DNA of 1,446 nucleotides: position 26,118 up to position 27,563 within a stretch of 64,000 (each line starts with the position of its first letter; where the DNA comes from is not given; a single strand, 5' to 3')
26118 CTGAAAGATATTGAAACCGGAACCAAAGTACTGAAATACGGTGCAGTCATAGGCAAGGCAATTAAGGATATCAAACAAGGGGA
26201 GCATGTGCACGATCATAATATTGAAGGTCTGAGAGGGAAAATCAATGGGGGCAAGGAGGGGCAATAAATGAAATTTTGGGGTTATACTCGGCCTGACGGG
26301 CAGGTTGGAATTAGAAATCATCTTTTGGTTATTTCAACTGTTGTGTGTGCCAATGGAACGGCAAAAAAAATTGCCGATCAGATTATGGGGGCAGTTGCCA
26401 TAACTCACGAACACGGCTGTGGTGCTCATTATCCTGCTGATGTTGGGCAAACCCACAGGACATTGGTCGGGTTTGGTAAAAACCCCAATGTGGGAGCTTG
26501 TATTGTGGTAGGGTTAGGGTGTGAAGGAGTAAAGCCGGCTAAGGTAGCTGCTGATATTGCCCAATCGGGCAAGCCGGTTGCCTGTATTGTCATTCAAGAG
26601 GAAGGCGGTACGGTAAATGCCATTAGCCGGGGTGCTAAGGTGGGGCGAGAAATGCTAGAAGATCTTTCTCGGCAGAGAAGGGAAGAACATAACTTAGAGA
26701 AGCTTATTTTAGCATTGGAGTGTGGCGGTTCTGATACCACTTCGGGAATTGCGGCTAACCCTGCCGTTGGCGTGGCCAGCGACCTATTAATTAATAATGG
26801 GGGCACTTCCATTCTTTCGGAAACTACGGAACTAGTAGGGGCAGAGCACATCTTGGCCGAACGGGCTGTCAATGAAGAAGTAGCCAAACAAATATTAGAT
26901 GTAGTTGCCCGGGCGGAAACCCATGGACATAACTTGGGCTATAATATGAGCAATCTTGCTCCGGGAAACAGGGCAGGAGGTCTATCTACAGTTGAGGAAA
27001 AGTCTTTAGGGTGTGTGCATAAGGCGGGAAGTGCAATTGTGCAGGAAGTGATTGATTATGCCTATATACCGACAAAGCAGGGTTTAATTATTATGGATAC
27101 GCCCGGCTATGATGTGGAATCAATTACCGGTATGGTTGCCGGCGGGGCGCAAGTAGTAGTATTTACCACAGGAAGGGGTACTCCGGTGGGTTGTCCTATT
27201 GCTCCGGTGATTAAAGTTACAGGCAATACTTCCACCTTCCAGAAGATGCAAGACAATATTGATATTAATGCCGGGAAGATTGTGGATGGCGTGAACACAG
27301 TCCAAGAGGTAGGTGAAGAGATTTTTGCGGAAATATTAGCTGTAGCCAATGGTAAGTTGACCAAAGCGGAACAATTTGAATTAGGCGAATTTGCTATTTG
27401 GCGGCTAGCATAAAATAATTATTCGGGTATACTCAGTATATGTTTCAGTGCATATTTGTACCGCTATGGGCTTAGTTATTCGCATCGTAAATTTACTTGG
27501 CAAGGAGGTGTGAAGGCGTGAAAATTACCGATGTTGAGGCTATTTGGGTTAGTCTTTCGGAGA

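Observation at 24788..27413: Frameshifted phosphosulfolactate synthase (comA) divergent from a split UxaA/SuyAB-like hydro-lyase, next to an Rrf2 regulator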

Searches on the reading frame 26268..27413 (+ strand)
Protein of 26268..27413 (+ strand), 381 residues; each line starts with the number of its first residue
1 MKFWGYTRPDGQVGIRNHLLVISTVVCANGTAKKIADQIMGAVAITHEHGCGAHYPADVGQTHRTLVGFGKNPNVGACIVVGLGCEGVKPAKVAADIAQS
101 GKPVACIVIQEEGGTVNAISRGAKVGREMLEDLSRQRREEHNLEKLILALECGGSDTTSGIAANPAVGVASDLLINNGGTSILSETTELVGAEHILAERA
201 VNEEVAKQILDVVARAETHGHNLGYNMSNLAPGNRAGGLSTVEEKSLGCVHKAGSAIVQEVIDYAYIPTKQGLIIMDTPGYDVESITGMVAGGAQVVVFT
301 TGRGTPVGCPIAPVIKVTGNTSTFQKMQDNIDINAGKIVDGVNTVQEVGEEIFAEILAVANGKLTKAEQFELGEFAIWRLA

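Call 4: search_protein_families(library=pfam, proteins=[window:26268-27413:+], max_evalue=0.01)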
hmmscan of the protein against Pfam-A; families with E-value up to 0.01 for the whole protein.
window:26268-27413:+ (381 aa): 2 families
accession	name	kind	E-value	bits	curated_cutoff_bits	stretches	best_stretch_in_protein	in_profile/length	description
PF20629.2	GD_AH_C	-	3.1e-97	325.1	26.8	1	144-380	2-239/242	D-galactarate/Altronate dehydratase, C-terminal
PF04295.18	GD_AH_second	-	1.1e-39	136.1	27.3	1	5-133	1-135/136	D-galactarate dehydratase/Altronate hydrolase, second domain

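Call 5: search_protein_families(library=ncbifam, proteins=[window:26268-27413:+], max_evalue=0.001)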
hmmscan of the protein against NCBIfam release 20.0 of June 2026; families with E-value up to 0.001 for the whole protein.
window:26268-27413:+ (381 aa): 1 family
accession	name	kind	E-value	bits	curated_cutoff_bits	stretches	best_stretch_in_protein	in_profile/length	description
TIGR03248.1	galactar-dH20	equivalog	1.1e-76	258.4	730.85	1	3-373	107-495/507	galactarate dehydratase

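Call 7: find_homologous_proteins(query=window:26268-27413:+, max_evalue=1e-10)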
Query window:26268-27413:+ (381 aa): 8000 proteins with E <= 1e-10 among 8000 candidates; the best 120 are listed.
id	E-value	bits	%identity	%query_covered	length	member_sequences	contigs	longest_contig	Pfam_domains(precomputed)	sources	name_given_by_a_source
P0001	2.1e-247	838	100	100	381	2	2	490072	PF20629.3,PF04295.19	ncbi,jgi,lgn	ncbi:MAG: UxaA family hydrolase [bacterium]|jgi:altronate dehydratase large subunit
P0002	2.6e-199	680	100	83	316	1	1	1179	PF20629.3,PF04295.19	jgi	jgi:altronate dehydratase large subunit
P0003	9.9e-190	648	75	99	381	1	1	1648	PF20629.3,PF04295.19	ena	-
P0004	2.7e-180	617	73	100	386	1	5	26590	PF20629.3,PF04295.19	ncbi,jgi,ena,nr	ncbi:MAG: UxaA family hydrolase [Dethiobacter sp.]|jgi:altronate dehydratase large subunit|nr:UxaA f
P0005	6.0e-168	577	67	99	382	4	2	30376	PF20629.3,PF04295.19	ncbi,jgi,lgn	-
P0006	1.9e-164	565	67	99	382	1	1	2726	PF20629.3,PF04295.19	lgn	-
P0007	4.0e-164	564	66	99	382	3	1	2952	PF20629.3,PF04295.19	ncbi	-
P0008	2.1e-159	549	66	100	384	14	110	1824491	PF20629.3,PF04295.19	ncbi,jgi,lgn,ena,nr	ncbi:MAG: UxaA family hydrolase [Bacillota bacterium]|jgi:altronate dehydratase large subunit|nr:Uxa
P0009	3.3e-159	548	64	99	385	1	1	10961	PF20629.3,PF04295.19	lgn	-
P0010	1.5e-158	546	64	99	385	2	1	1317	PF20629.3,PF04295.19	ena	-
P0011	1.2e-157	543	64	99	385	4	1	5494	PF20629.3,PF04295.19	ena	-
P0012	2.0e-155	535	67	99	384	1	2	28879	PF20629.3,PF04295.19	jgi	-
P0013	7.2e-154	530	67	94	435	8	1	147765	PF03812.19,PF20629.3,PF04295.19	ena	-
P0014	7.3e-152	524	62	99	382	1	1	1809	PF20629.3,PF04295.19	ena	-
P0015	5.2e-149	514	63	100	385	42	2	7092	PF20629.3,PF04295.19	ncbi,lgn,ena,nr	ncbi:MAG TPA: UxaA family hydrolase [Thermosynergistes sp.]|nr:UxaA family hydrolase [Thermosynergis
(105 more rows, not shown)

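Call 8: find_encoding_contigs(protein=P0001, flank=6000, max_places=6)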
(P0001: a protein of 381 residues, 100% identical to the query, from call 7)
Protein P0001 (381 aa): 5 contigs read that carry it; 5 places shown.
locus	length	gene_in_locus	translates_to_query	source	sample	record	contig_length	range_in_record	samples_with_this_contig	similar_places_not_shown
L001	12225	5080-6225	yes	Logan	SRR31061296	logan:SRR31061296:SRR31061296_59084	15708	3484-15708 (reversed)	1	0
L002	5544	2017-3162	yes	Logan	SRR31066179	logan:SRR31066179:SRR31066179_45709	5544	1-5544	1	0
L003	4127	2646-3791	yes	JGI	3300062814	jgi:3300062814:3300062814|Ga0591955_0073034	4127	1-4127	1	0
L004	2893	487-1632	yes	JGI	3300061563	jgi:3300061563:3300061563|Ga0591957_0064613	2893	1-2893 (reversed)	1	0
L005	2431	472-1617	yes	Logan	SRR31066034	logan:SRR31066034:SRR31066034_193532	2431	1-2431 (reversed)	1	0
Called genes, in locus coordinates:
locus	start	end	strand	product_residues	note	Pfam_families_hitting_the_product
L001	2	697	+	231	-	?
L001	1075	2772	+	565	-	PF07969:Amidohydro_3 (faint), PF01979:Amidohydro_1, PF13382:Adenine_deam_C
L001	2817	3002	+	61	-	-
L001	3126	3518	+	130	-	PF02082:Rrf2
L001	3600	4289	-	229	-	PF02679:ComA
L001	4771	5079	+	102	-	PF08666:SAF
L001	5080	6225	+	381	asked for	PF04295:GD_AH_second, PF20629:GD_AH_C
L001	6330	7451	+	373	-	PF02746:MR_MLE_N, PF13378:MR_MLE_C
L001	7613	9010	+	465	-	PF00171:Aldedh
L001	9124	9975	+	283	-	PF04951:Peptidase_M55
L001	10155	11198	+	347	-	PF12974:Phosphonate-bd (weak), PF16868:NMT1_3, PF09084:NMT1 (faint)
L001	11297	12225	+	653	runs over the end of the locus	PF06808:DctM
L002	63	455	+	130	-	PF02082:Rrf2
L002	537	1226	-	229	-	PF02679:ComA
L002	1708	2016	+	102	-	PF08666:SAF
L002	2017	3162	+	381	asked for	PF04295:GD_AH_second, PF20629:GD_AH_C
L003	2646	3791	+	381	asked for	PF04295:GD_AH_second, PF20629:GD_AH_C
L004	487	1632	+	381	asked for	PF04295:GD_AH_second, PF20629:GD_AH_C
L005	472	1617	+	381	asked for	PF04295:GD_AH_second, PF20629:GD_AH_C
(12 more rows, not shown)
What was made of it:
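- The data sets that carry the broken sequence have neighbouring accession numbers and probably share a platform (call 8).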

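Call 12: find_encoding_contigs(protein=P0004, flank=8000, max_places=3)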
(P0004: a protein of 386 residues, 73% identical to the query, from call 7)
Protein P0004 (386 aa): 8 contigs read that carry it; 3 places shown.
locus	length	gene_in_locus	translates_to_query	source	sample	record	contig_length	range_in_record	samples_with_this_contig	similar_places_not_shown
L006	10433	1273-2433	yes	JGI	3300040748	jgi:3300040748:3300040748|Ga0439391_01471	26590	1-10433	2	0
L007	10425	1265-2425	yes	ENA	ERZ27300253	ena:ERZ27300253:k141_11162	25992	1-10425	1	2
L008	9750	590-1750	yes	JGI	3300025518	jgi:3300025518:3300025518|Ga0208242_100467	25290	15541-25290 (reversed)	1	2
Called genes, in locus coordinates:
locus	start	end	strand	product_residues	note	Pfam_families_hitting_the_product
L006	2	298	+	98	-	?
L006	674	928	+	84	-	PF14031:D-ser_dehydrat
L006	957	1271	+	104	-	PF08666:SAF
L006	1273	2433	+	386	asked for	PF04295:GD_AH_second, PF20629:GD_AH_C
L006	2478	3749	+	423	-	PF00291:PALP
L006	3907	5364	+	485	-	PF15714:SpoVT_C (weak), PF00158:Sigma54_activat, PF01078:Mg_chelatase (faint), PF14532:Sigma54_activ_2, PF00004:AAA (weak), PF07728:AAA_5, PF25601:AAA_lid_14, PF02954:HTH_8 (weak)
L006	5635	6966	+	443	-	PF07969:Amidohydro_3 (faint), PF01979:Amidohydro_1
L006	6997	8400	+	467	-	PF01979:Amidohydro_1, PF07969:Amidohydro_3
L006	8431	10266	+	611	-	PF02730:AFOR_N, PF01314:AFOR_C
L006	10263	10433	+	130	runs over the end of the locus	PF12797:Fer4_2 (faint), PF13237:Fer4_10 (faint), PF13484:Fer4_16 (faint), PF14697:Fer4_21 (faint), PF25160:LdpA_Fe-S-bd (faint), PF12837:Fer4_6 (faint), PF12798:Fer4_3 (faint), PF00037:Fer4 (weak), +3 more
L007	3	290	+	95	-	?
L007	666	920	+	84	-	PF14031:D-ser_dehydrat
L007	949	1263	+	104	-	PF08666:SAF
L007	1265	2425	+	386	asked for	PF04295:GD_AH_second, PF20629:GD_AH_C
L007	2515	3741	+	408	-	PF00291:PALP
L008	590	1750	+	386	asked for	PF04295:GD_AH_second, PF20629:GD_AH_C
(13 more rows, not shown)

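Call 13: find_encoding_contigs(protein=P0005, flank=8000, max_places=3)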
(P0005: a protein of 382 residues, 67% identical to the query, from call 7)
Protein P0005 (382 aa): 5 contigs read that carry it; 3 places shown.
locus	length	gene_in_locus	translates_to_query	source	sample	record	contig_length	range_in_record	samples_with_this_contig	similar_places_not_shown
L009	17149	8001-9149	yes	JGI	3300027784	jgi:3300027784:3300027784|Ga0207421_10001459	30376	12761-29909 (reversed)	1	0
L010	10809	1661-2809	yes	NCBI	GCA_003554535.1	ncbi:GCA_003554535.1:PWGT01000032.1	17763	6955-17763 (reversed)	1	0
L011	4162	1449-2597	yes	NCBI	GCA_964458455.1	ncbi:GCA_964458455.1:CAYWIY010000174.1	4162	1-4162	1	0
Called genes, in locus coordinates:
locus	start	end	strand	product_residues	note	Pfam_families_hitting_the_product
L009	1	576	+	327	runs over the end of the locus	PF00389:2-Hacid_dh, PF02826:2-Hacid_dh_C, PF03446:NAD_binding_2 (weak)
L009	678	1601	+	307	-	PF00892:EamA, PF03151:TPT (faint), PF00892:EamA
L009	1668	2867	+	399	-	PF03841:SelA (weak), PF01041:DegT_DnrJ_EryC1 (weak), PF00266:Aminotran_5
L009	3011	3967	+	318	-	PF00389:2-Hacid_dh, PF02826:2-Hacid_dh_C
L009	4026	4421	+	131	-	PF01042:Ribonuc_L-PSP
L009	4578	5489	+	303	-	PF01063:Aminotran_4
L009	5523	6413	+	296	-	-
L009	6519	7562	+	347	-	PF08240:ADH_N, PF16912:Glu_dehyd_C, PF00107:ADH_zinc_N, PF13602:ADH_zinc_N_2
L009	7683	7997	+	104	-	PF08666:SAF (weak)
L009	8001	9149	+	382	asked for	PF04295:GD_AH_second, PF20629:GD_AH_C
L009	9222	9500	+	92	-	PF08666:SAF (weak)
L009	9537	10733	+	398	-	PF04295:GD_AH_second, PF20629:GD_AH_C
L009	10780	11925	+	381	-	PF02771:Acyl-CoA_dh_N, PF02770:Acyl-CoA_dh_M, PF00441:Acyl-CoA_dh_1, PF08028:Acyl-CoA_dh_2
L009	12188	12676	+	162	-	PF07331:TctB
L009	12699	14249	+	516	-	PF01970:TctA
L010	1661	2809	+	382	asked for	PF04295:GD_AH_second, PF20629:GD_AH_C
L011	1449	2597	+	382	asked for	PF04295:GD_AH_second, PF20629:GD_AH_C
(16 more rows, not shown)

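Call 14: find_encoding_contigs(protein=P0008, flank=8000, max_places=3)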
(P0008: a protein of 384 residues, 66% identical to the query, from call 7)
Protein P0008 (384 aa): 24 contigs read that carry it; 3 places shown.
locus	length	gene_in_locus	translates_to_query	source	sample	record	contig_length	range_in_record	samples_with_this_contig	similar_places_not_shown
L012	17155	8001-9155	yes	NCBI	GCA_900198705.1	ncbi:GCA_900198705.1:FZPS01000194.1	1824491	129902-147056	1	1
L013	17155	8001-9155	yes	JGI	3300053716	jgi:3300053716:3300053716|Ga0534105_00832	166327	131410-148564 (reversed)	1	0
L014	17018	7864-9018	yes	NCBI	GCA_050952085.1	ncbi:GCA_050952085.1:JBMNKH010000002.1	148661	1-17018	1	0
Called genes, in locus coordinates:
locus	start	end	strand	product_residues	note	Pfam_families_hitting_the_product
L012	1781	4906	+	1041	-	PF00133:tRNA-synt_1, PF09334:tRNA-synt_1g (weak), PF08264:Anticodon_1, PF19302:DUF5915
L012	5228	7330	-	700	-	PF13380:CoA_binding_2, PF13607:Succ_CoA_lig, PF13549:ATP-grasp_5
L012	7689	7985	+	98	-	PF08666:SAF (weak)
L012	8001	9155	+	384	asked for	PF04295:GD_AH_second, PF20629:GD_AH_C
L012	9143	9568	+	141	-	PF14697:Fer4_21 (faint), PF12797:Fer4_2 (weak), PF00037:Fer4 (weak), PF12837:Fer4_6 (faint), PF13237:Fer4_10 (weak), PF12800:Fer4_4 (faint), PF12838:Fer4_7, PF13187:Fer4_9 (weak)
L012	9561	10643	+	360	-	PF01855:POR_N, PF02780:Transketolase_C (faint), PF17147:PFOR_II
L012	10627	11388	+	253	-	PF02775:TPP_enzyme_C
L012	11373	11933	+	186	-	PF01558:POR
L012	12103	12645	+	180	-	PF12822:ECF_trnsprt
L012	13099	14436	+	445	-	PF02447:GntP_permease, PF03600:CitMHS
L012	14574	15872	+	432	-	PF09861:Lar_N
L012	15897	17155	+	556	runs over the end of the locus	PF00920:ILVD_EDD_N, PF24877:ILV_EDD_C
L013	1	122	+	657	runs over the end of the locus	PF07973:tRNA_SAD, PF00587:tRNA-synt_2b, PF03129:HGTP_anticodon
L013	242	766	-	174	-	-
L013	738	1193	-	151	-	PF13384:HTH_23 (weak), PF13518:HTH_28, PF13551:HTH_29, PF13565:HTH_32 (weak)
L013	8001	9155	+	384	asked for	PF04295:GD_AH_second, PF20629:GD_AH_C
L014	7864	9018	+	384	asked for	PF04295:GD_AH_second, PF20629:GD_AH_C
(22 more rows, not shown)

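Call 15: search_solved_structures(query=window:26268-27413:+, max_evalue=0.001, show_alignments=1)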
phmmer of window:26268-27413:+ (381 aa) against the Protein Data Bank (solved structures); distinct sequences matched with E-value up to 0.001: 1.
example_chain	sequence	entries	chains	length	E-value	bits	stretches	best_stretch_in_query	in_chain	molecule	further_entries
6u7l_A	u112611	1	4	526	8.3e-68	232.3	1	3-371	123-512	Galactarate dehydratase (L-threo-forming)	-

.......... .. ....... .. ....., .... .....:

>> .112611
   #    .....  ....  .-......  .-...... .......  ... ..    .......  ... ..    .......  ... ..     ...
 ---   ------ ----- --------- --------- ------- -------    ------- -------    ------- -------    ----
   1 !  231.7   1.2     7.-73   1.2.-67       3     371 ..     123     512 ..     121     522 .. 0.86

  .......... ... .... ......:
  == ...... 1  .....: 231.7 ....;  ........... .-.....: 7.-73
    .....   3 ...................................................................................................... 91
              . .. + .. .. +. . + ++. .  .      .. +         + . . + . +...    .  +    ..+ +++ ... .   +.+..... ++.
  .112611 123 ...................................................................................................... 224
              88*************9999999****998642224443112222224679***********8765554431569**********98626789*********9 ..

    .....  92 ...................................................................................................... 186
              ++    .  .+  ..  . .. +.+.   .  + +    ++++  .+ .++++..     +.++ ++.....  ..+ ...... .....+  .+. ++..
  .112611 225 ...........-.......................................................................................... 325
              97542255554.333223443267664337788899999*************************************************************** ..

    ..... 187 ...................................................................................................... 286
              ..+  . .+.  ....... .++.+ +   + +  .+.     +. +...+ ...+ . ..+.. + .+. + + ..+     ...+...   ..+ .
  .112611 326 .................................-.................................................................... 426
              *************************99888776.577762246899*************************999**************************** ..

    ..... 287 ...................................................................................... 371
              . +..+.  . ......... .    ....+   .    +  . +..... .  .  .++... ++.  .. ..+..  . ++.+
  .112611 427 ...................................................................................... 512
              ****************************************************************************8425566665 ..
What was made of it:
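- On UxaA/GarD dehydratase superfamily: The E. coli GarD structure 6u7l matches at E = 8e-68 (call 15).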

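Call 40: find_related_loci(query=window:26268-27413:+, collection=genome_contigs, flank=10000)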
Query window:26268-27413:+ (381 aa) in genome_contigs; peptide patterns used: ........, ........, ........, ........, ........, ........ (x = any residue, [..] = any of these).
109 stretches matched a pattern; 5 encode a relative of the query (tblastn E <= 1e-3); 5 distinct loci.
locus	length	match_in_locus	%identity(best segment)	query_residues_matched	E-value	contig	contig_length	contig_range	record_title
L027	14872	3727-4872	56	1-380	3e-133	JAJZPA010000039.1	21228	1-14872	MAG: Bacillota bacterium isolate SKS1.bin106 NODE_4394_length_21228_cov_2.104687, whole genome shotgun sequence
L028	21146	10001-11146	55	1-380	3e-132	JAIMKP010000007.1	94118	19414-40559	MAG: Desulfosporosinus sp. isolate GA_180221_E-2-1-MAG-50_16 NODE_53_length_94324_cov_10.543625, whole genome shotgun se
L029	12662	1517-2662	53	1-380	4e-131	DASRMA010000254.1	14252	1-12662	MAG TPA_asm: Desulfosporosinus sp. isolate SMAG_U10203 k141_180075, whole genome shotgun sequence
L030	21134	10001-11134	49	1-379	1e-114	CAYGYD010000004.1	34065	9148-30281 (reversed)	MAG TPA_asm: uncultured Dehalococcoidales bacterium isolate ERP119294_co4_27 genome assembly, contig: NODE_1004_length_3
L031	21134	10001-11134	49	1-379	6e-114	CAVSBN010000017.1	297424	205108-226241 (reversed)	MAG: uncultured Chloroflexia bacterium isolate MFD04408.bin.2.187 genome assembly, contig: contig_4888, whole genome sho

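Call 72: search_protein_families(library=ncbifam, proteins=[P0004, P0008], max_evalue=0.00001)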
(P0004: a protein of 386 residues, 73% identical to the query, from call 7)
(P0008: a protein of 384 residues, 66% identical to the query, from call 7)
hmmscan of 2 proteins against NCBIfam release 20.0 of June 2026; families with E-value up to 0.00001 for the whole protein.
P0004 (386 aa): 1 family
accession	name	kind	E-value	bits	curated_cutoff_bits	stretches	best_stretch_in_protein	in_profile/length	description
TIGR03248.1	galactar-dH20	equivalog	3.9e-77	259.8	730.85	1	3-371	107-493/507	galactarate dehydratase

P0008 (384 aa): 1 family
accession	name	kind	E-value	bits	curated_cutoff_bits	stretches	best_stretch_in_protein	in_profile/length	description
TIGR03248.1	galactar-dH20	equivalog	1.4e-73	248.1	730.85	1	3-361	107-482/507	galactarate dehydratase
